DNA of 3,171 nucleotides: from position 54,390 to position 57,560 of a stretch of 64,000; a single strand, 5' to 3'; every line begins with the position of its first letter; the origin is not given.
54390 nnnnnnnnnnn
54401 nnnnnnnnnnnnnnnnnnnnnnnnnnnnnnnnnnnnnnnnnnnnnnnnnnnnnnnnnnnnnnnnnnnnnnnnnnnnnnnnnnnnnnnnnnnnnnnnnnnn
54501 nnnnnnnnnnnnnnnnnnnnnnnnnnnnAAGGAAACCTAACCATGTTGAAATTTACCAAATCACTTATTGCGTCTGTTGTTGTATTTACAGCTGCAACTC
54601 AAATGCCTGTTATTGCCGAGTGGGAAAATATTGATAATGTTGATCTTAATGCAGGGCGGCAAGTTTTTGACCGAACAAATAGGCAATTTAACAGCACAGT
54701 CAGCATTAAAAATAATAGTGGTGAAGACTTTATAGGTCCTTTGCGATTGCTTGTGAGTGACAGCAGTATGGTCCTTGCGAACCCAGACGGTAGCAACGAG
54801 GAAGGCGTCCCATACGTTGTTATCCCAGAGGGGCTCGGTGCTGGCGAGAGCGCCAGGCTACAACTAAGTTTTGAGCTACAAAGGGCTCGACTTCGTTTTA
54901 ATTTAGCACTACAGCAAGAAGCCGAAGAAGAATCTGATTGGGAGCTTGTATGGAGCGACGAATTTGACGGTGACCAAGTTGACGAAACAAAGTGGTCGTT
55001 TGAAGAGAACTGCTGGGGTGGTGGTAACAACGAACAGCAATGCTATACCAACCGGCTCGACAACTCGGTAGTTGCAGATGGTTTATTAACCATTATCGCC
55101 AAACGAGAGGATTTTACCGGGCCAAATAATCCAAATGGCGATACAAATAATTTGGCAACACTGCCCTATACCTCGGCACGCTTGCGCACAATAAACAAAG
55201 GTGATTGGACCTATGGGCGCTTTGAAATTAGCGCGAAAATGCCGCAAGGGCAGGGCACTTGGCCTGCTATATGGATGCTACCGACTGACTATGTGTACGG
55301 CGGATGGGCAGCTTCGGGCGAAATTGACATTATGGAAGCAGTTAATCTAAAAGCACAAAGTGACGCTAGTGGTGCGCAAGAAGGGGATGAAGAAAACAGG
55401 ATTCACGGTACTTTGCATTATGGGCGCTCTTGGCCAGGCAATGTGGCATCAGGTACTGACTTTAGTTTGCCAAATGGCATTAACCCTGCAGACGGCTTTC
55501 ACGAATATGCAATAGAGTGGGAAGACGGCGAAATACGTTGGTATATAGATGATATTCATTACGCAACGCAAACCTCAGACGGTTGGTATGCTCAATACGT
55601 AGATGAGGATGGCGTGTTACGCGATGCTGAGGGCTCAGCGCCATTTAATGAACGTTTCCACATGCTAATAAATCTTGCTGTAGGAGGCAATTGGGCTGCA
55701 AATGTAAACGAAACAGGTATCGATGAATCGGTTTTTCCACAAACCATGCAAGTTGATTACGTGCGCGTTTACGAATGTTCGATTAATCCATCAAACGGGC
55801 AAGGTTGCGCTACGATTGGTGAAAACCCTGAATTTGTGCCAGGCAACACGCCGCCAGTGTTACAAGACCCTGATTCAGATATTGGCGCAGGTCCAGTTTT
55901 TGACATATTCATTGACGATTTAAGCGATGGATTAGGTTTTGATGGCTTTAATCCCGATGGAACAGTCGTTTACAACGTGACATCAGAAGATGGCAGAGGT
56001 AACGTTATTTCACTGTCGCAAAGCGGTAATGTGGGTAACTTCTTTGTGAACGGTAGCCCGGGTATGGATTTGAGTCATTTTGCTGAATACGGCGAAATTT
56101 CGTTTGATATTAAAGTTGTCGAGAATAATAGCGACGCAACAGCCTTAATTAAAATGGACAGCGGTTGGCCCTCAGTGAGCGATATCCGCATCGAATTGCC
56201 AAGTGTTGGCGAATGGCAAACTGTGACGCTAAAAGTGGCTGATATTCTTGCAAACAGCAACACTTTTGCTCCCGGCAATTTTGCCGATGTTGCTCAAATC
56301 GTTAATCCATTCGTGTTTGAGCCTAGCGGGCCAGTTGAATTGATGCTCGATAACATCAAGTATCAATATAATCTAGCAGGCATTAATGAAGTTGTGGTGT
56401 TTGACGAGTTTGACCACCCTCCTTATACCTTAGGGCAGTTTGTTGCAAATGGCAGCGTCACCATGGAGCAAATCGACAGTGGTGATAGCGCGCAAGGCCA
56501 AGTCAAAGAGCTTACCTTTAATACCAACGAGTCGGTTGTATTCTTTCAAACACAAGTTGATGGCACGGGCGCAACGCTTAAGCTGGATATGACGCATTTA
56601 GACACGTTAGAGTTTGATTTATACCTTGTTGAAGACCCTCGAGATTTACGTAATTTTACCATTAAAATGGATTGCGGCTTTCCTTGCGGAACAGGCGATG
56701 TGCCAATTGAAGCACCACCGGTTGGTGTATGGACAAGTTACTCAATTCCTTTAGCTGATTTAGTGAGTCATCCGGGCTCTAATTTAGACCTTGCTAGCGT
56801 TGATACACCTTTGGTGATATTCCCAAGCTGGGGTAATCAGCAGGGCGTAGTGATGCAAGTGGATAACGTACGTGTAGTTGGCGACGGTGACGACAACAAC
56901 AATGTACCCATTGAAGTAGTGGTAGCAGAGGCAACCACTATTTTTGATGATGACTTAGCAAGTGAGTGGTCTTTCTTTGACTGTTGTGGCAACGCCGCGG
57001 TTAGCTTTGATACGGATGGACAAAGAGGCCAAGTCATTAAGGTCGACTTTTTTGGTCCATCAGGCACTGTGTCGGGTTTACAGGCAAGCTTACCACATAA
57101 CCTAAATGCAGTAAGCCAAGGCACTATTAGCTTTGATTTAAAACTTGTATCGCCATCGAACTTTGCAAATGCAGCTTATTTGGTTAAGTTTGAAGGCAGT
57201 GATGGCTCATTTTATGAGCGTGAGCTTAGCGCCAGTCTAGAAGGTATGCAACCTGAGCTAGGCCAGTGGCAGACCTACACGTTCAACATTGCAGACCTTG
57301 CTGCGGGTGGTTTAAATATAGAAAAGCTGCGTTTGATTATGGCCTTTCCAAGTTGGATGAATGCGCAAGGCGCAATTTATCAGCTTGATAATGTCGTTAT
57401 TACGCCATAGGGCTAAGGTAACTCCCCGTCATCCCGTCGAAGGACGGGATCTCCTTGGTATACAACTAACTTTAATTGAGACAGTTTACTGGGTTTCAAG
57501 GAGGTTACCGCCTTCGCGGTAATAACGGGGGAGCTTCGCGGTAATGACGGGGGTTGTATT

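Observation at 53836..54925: PEP-CTERM protein plus an enzyme with an unexplained N-terminal module: possible anchor/docking system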

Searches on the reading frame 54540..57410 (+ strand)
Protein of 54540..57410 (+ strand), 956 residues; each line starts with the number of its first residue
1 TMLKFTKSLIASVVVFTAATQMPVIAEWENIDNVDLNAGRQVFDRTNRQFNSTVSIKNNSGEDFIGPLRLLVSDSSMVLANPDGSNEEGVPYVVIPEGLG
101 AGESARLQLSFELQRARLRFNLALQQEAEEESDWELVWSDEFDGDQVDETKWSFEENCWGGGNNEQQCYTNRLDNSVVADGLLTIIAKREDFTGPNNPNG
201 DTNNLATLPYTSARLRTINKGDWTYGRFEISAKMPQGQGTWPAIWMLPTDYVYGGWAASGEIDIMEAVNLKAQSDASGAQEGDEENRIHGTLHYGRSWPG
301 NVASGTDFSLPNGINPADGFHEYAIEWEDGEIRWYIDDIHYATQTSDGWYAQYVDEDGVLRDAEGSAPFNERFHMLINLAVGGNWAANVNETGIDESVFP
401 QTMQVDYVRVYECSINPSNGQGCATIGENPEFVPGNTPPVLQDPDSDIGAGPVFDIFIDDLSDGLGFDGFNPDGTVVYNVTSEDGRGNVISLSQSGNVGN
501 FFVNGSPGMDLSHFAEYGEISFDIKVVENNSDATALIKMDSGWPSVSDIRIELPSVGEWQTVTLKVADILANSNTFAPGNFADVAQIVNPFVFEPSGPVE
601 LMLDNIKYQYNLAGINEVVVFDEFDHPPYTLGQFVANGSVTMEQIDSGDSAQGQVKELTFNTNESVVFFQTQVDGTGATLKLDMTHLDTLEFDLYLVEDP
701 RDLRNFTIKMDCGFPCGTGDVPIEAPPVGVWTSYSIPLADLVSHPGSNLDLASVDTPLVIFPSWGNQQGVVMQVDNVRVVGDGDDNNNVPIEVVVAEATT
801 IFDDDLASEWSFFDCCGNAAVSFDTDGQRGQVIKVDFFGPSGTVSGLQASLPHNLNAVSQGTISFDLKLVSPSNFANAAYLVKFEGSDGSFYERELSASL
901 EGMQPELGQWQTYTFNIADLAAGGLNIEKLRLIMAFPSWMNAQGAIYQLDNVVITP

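Call 3: search_protein_families(library=pfam, proteins=[window:54540-57410:+], max_evalue=1)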
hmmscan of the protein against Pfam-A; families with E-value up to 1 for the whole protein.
window:54540-57410:+ (956 aa): 3 families
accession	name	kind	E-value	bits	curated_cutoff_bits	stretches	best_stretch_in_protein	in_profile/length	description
PF00722.28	Glyco_hydro_16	-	2.7e-16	60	22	1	201-347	20-138/175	Glycosyl hydrolases family 16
PF18559.7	Exop_C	-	2.7e-12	47.2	26.1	2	633-763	19-143/155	Galactose-binding domain-like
PF03935.22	SKN1_KRE6_Sbg1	-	6.9e-11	41.7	30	2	318-413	363-451/501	Beta-glucan synthesis-associated protein SKN1/KRE6/Sbg1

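Call 4: search_protein_families(library=ncbifam, proteins=[window:54540-57410:+], max_evalue=1)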
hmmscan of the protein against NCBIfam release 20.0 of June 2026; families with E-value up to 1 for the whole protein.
window:54540-57410:+ (956 aa): 4 families
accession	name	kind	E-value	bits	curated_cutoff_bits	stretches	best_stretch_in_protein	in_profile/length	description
NF052454.1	BtaGlycanEglC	equivalog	1.2e-21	77.2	700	1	151-412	243-457/459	endo-1,3-1,4-beta-glycanase EglC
NF041449.1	K_carrageenase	equivalog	1.9e-12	47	350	1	126-412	14-282/283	kappa-carrageenase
NF047856.1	BGlucanaseBglS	equivalog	4e-06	26.5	300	1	313-345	160-192/237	beta-glucanase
NF052392.1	BetGlycExoK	equivalog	0.21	11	350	0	317-338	171-192/261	endo-1,3-1,4-beta-glycanase ExoK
